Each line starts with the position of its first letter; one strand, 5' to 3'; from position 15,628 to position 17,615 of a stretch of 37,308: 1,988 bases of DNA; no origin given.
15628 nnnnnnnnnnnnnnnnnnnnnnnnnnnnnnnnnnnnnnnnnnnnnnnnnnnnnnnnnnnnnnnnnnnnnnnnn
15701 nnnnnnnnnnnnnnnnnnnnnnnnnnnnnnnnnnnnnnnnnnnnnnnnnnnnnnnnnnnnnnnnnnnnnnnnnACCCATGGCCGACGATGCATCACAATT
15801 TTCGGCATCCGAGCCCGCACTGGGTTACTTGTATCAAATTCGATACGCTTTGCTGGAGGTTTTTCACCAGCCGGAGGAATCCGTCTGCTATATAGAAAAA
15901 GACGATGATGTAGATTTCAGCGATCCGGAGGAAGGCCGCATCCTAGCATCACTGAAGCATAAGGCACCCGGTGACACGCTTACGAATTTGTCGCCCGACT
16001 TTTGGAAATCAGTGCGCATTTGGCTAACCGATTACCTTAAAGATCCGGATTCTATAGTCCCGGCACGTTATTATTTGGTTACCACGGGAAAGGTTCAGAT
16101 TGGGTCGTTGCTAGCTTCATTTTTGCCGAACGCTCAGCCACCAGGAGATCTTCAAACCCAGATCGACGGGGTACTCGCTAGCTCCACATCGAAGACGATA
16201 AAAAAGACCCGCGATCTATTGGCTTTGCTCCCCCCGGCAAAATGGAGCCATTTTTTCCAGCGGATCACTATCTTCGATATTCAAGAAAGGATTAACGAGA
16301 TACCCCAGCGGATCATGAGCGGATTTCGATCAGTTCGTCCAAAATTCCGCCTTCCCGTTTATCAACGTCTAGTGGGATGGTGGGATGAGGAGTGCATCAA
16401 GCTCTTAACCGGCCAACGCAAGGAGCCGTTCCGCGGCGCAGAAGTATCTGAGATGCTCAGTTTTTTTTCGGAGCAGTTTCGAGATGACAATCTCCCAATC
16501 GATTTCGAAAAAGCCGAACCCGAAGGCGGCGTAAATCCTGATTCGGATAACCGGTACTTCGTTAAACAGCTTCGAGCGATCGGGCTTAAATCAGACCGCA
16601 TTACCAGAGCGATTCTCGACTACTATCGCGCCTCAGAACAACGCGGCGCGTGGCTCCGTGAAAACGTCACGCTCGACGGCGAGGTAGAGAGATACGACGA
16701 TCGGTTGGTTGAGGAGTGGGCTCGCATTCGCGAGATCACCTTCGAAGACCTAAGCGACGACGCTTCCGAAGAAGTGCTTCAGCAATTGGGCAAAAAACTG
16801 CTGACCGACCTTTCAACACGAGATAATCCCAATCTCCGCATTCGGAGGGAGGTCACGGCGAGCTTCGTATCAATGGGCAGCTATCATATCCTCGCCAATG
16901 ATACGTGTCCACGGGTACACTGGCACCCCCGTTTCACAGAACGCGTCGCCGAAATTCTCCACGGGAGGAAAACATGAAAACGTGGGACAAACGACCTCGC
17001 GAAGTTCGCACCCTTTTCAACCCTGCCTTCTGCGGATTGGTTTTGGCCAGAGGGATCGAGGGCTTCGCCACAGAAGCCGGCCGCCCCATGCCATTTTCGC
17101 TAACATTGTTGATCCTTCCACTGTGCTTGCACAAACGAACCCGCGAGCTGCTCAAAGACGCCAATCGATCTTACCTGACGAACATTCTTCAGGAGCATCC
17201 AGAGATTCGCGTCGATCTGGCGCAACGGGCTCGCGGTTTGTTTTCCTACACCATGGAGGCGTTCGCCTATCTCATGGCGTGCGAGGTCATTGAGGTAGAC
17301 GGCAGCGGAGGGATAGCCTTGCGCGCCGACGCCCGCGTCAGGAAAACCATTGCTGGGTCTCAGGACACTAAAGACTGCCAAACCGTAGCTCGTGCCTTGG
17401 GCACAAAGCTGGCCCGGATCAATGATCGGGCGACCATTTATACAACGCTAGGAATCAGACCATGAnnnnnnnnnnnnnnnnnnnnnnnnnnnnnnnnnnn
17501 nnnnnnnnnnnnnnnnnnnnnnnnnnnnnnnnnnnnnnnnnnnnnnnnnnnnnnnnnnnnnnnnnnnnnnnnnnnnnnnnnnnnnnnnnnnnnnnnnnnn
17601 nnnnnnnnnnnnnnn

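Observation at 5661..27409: Type 1 BREX operon used as a scaffold: both internal junctions carry co-oriented, translationally coupled defence cargo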

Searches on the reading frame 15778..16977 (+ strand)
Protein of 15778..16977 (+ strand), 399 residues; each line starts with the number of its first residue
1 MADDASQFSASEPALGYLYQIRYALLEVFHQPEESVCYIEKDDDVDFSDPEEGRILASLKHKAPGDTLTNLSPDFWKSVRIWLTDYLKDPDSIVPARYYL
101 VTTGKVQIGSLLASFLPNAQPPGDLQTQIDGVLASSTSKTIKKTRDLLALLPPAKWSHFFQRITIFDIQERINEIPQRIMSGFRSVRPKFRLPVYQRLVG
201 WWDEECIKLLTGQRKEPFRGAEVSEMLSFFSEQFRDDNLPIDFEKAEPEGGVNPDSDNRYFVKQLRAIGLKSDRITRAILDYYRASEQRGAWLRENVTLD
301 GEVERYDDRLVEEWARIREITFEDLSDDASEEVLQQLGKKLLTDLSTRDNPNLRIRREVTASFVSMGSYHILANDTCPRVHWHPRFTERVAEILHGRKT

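Call 5: search_protein_families(library=padloc, proteins=[window:15778-16977:+], max_evalue=0.01)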
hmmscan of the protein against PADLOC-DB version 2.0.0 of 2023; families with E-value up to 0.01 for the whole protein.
window:15778-16977:+ (399 aa): 1 family
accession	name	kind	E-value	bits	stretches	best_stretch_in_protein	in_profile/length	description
PDLC03848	LmuA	-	4.1e-57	193.2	1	7-388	5-367/373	-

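Call 6: search_protein_families(library=pfam, proteins=[window:15778-16977:+], max_evalue=0.01)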
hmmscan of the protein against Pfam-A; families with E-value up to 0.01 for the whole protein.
window:15778-16977:+ (399 aa): 1 family
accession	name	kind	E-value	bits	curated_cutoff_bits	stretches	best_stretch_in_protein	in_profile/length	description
PF20283.3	CTD7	-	1.4e-37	129.2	27.6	1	261-389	1-125/126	C-terminal domain 7 of the ABC-three component (ABC-3C) systems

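Call 9: search_protein_families(library=ncbifam, proteins=[window:15778-16977:+], max_evalue=0.01)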
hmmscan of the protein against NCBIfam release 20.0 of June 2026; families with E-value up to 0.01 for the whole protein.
window:15778-16977:+ (399 aa): 0 families

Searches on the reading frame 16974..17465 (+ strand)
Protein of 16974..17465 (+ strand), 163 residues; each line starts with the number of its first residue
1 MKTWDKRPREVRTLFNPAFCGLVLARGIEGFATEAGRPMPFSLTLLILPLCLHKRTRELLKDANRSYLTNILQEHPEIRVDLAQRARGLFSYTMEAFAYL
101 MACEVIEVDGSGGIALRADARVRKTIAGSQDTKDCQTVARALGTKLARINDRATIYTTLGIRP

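Call 5: search_protein_families(library=padloc, proteins=[window:16974-17465:+], max_evalue=0.01)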
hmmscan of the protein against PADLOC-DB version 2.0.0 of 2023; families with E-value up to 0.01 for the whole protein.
window:16974-17465:+ (163 aa): 1 family
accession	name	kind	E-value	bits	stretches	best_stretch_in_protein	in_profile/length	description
PDLC03870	LmuC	-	2e-13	49.3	1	11-163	9-163/163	-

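Call 6: search_protein_families(library=pfam, proteins=[window:16974-17465:+], max_evalue=0.01)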
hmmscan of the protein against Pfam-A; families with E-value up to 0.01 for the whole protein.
window:16974-17465:+ (163 aa): 1 family
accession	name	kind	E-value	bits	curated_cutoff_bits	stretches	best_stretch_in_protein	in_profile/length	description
PF20131.4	MC3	-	3.2e-51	173.4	23.2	1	4-163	1-159/159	ABC-three component (ABC-3C) system Middle Component 3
